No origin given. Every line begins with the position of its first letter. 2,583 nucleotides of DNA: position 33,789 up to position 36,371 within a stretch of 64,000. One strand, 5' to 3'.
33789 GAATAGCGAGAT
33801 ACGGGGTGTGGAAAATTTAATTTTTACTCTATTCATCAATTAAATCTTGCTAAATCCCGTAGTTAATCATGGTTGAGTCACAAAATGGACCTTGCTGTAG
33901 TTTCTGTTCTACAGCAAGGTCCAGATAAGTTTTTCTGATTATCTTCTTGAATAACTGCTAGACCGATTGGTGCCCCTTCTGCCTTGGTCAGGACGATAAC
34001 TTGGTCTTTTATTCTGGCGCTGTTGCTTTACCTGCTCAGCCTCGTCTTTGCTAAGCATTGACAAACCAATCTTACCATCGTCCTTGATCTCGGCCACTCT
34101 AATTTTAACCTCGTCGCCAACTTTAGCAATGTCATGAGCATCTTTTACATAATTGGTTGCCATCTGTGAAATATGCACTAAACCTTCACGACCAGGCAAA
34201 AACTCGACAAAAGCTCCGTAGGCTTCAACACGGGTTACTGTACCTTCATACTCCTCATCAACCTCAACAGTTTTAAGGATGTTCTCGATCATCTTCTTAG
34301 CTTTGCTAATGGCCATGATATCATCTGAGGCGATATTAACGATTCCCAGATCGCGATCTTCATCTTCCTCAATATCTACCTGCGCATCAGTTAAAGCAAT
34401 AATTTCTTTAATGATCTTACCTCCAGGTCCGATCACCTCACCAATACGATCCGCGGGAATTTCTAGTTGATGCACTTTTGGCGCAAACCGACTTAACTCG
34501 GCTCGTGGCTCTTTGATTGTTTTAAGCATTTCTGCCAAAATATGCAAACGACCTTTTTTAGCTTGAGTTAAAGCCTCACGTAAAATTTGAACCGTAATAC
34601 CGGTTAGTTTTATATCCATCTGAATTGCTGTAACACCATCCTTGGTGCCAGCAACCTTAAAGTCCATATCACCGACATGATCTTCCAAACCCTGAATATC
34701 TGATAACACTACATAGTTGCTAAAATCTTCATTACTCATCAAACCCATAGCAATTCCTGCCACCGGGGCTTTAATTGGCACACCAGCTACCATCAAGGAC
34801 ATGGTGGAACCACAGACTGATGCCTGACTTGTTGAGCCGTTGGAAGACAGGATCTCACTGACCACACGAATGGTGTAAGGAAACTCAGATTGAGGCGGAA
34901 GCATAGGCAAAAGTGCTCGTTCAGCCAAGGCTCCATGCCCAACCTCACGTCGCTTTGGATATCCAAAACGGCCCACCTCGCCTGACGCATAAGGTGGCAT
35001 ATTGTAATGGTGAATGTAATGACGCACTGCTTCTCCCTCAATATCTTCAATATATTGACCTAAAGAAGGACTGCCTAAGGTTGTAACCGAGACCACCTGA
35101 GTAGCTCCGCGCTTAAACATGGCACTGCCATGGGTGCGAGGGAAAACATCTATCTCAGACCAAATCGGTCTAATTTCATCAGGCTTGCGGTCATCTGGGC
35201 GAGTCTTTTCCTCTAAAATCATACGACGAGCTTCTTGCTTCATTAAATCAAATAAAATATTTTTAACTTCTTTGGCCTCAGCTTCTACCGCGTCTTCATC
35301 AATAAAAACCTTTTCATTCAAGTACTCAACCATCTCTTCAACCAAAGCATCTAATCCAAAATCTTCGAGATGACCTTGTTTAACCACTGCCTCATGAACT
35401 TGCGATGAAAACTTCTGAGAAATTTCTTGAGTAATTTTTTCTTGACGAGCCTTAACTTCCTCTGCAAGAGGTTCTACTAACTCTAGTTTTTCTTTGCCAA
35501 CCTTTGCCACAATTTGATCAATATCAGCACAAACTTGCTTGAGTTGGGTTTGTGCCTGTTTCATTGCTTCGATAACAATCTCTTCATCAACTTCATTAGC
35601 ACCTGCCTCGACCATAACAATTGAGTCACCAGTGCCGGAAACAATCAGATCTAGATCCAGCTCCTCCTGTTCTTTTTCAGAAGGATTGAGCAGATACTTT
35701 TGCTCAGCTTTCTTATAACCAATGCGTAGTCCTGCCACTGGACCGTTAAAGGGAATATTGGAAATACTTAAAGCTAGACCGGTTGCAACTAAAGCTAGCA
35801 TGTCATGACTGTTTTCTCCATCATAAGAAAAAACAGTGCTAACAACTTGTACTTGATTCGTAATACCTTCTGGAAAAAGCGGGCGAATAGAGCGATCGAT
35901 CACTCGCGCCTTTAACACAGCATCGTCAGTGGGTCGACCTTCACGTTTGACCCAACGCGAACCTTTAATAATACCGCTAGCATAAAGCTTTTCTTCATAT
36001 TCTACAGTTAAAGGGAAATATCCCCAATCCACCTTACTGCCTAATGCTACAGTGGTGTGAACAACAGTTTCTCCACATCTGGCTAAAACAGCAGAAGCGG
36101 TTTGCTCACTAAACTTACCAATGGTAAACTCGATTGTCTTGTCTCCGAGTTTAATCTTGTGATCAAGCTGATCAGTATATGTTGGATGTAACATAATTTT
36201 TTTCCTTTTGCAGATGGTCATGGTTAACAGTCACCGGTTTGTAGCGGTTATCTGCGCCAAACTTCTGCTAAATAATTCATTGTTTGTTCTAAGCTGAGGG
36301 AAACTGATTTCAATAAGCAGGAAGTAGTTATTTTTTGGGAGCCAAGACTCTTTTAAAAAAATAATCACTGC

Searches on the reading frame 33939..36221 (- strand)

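Call 43: search_protein_families(library=pfam, proteins=[window:33939-36221:-], max_evalue=0.001)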
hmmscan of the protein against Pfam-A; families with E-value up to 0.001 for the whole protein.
window:33939-36221:- (760 aa): 4 families
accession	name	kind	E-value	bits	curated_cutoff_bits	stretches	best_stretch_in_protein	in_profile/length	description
PF01138.27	RNase_PH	-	2.4e-47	161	25.5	2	349-482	1-130/130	3' exoribonuclease family, domain 1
PF03725.20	RNase_PH_C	-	3.9e-18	65.6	20.8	2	160-224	1-65/67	3' exoribonuclease family, domain 2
PF00575.29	S1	-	1.9e-17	63.8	22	1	652-722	2-73/74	S1 RNA binding domain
PF00013.35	KH_1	-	4.5e-11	42.8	21.5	1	584-646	2-65/66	KH domain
